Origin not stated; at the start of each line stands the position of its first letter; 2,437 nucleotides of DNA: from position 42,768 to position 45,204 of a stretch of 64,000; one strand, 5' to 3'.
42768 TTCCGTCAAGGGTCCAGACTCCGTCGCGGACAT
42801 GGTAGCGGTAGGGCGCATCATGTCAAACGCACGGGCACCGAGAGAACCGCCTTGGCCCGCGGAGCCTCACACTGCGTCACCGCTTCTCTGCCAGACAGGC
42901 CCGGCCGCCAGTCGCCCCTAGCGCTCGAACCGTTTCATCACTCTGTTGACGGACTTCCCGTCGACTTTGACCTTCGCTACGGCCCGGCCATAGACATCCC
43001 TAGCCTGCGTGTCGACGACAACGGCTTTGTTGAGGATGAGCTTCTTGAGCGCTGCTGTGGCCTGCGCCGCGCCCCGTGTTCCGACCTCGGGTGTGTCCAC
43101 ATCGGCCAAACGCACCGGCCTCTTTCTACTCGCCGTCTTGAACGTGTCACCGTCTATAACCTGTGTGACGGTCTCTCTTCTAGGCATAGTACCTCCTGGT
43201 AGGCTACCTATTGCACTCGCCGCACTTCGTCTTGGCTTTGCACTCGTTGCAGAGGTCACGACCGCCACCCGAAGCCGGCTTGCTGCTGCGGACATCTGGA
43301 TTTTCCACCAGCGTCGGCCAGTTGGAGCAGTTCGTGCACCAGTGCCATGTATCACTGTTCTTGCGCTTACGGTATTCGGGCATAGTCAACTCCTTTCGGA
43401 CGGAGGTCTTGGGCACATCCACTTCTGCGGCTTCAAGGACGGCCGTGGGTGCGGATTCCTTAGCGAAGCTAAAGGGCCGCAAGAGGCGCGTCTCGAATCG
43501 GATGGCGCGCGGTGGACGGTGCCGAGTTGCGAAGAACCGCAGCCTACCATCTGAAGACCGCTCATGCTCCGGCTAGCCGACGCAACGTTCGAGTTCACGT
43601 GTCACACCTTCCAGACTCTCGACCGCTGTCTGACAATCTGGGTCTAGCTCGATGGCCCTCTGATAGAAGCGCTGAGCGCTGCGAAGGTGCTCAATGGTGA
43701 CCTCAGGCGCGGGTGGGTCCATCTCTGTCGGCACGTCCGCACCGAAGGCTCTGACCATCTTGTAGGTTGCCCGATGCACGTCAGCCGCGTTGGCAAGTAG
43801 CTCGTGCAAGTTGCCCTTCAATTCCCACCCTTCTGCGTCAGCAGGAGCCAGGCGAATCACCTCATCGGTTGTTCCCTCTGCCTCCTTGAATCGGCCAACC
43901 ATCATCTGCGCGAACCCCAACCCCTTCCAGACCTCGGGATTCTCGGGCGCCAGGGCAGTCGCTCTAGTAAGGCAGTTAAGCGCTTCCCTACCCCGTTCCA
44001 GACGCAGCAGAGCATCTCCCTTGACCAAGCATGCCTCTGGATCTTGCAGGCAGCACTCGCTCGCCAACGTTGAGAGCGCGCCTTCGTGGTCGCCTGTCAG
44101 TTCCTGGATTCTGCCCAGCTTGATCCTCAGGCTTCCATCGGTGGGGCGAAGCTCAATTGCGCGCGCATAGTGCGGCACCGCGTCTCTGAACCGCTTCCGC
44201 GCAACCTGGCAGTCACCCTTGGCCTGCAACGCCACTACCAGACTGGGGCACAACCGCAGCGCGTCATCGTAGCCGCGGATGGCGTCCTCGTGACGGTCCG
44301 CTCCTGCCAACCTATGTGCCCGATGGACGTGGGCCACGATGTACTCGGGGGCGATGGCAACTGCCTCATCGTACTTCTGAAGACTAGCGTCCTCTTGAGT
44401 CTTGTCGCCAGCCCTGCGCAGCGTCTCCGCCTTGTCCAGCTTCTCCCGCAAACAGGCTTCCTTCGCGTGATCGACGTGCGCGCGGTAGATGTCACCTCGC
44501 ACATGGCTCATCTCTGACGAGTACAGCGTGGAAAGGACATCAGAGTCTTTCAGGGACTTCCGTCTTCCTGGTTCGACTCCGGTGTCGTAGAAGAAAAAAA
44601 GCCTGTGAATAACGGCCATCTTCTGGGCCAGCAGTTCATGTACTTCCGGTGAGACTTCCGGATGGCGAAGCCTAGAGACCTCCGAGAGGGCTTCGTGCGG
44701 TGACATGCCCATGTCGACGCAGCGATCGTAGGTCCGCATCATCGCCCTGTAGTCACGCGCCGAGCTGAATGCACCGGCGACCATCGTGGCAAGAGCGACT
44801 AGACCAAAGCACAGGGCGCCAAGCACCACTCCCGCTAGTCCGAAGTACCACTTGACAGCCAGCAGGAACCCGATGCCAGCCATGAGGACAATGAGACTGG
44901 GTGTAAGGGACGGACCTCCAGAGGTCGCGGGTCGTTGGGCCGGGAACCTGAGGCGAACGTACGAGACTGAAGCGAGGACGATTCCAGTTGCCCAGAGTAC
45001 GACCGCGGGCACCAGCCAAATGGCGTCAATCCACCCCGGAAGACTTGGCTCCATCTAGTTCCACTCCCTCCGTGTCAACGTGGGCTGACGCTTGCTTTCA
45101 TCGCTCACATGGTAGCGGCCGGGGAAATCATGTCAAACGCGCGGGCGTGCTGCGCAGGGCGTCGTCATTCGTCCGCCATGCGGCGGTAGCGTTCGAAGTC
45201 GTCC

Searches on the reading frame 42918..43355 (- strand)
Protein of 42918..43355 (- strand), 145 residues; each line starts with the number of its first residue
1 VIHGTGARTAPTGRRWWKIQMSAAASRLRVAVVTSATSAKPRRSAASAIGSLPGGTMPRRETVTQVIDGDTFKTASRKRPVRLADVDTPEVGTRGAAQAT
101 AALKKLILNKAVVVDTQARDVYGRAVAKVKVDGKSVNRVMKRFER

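Call 21: search_protein_families(library=padloc, proteins=[window:42918-43355:-], max_evalue=0.01)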
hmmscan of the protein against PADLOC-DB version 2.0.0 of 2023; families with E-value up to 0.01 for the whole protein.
window:42918-43355:- (145 aa): 1 family
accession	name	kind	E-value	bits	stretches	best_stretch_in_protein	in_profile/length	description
PDLC01096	C3a212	-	1.8e-05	22.1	1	29-124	19-123/279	SNc+LTD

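Call 42: search_protein_families(library=pfam, proteins=[window:42918-43355:-], max_evalue=0.01)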
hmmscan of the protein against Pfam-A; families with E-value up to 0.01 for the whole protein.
window:42918-43355:- (145 aa): 1 family
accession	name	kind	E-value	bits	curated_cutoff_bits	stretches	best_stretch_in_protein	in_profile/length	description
PF00565.23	SNase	-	3.8e-08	34.2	21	1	81-140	2-68/107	Staphylococcal nuclease homologue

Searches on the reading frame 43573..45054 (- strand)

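Call 3: search_protein_families(library=pfam, proteins=[window:43573-45054:-], max_evalue=0.1)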
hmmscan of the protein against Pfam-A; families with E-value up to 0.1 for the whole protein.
window:43573-45054:- (493 aa): 17 families
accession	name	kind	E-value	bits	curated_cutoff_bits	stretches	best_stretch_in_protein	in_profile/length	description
PF07719.23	TPR_2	-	1.5e-21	75.1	27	3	339-372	1-34/34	Tetratricopeptide repeat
PF14559.12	TPR_19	-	1.9e-18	67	25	2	350-416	2-68/68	Tetratricopeptide repeat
PF00515.34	TPR_1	-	1.9e-18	65.9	27.8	1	275-306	3-34/34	Tetratricopeptide repeat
PF13428.12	TPR_14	-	3.2e-17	61.7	23.5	3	340-380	2-42/44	Tetratricopeptide repeat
PF13414.12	TPR_11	-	1.4e-16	60.4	26.8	1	346-387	1-42/42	TPR repeat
PF13432.12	TPR_16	-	9.1e-15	55.2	32.7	2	344-407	2-65/65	Tetratricopeptide repeat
PF13431.12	TPR_17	-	1.1e-13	50.7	24.4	1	296-327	2-33/34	Tetratricopeptide repeat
PF13181.12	TPR_8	-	6.3e-10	38.9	25.7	0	340-372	2-34/34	Tetratricopeptide repeat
PF13176.12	TPR_7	-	4.5e-09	36.1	27.9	0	275-308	1-34/36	Tetratricopeptide repeat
PF13424.12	TPR_12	-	5.6e-07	30.1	30.1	2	243-303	7-75/77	Tetratricopeptide repeat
PF13371.12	TPR_9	-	6.3e-05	23.4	35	1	350-405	6-61/73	Tetratricopeptide repeat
PF23914.1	TPR_CcmH_CycH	-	0.00052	20.3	42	0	346-387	57-98/158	Cytochrome c-type biogenesis protein H TPR domain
PF20308.4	TPR-S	-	0.0058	17.6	27.6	0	357-473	4-91/102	Tetratricopeptide Repeats-Sensor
PF12895.13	ANAPC3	-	0.014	16.1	27.2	0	287-364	3-81/82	Anaphase-promoting complex, cyclosome, subunit 3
PF03704.23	BTAD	-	0.022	15.6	22.1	0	345-395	68-118/146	Bacterial transcriptional activator domain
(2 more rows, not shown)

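Call 4: search_protein_families(library=padloc, proteins=[window:43573-45054:-], max_evalue=0.1)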
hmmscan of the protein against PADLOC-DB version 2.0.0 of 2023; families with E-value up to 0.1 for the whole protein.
window:43573-45054:- (493 aa): 1 family
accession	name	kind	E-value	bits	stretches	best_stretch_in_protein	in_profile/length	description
PDLC04481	PDC-M16B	-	0.065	9.9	0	298-394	171-271/471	-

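Call 5: search_protein_families(library=ncbifam, proteins=[window:43573-45054:-], max_evalue=0.1)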
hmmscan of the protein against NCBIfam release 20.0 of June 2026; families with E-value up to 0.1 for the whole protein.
window:43573-45054:- (493 aa): 11 families
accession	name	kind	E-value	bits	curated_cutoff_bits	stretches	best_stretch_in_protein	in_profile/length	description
TIGR02917.1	PEP_TPR_lipo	equivalog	1.8e-15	55.9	312.2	2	218-328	138-248/899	XrtA/PEP-CTERM system TPR-repeat protein PrsT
NF040959.1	MamA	equivalog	2.2e-11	43.6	200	2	257-330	89-162/204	magnetosome protein MamA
TIGR02521.1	type_IV_pilW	equivalog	6.9e-07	29.1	154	0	223-300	49-126/234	type IV pilus biogenesis/stability protein PilW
NF033762.1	social_mot_Tgl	equivalog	1e-06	28.3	225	1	222-398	48-229/252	social motility TPR repeat lipoprotein Tgl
TIGR02552.1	LcrH_SycD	equivalog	2.5e-06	27.2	104.8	2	285-374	30-121/136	SycD/LcrH family type III secretion system chaperone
NF033758.1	gliding_GltE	equivalog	4.5e-05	22.6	225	1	254-391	101-240/411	adventurous gliding motility TPR repeat lipoprotein GltE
NF033920.0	C39_PA2778_fam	equivalog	5.7e-05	22.7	150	0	242-330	159-247/255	PA2778 family cysteine peptidase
NF052415.1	T3SS_chap_SctY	equivalog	0.0002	21.8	70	1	341-421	8-91/106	type III secretion apparatus assembly chaperone SctY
TIGR03939.1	PGA_TPR_OMP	equivalog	0.00047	18.5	366.65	0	204-317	360-473/800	poly-beta-1,6 N-acetyl-D-glucosamine export porin PgaA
NF008520.0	PRK11447.1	equivalog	0.0099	13.7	858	0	209-407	323-529/1157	cellulose synthase complex outer membrane protein BcsC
TIGR00990.1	3a0801s09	subfamily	0.019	13.6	757.25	0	271-304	125-158/615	mitochondrial import receptor subunit TOM70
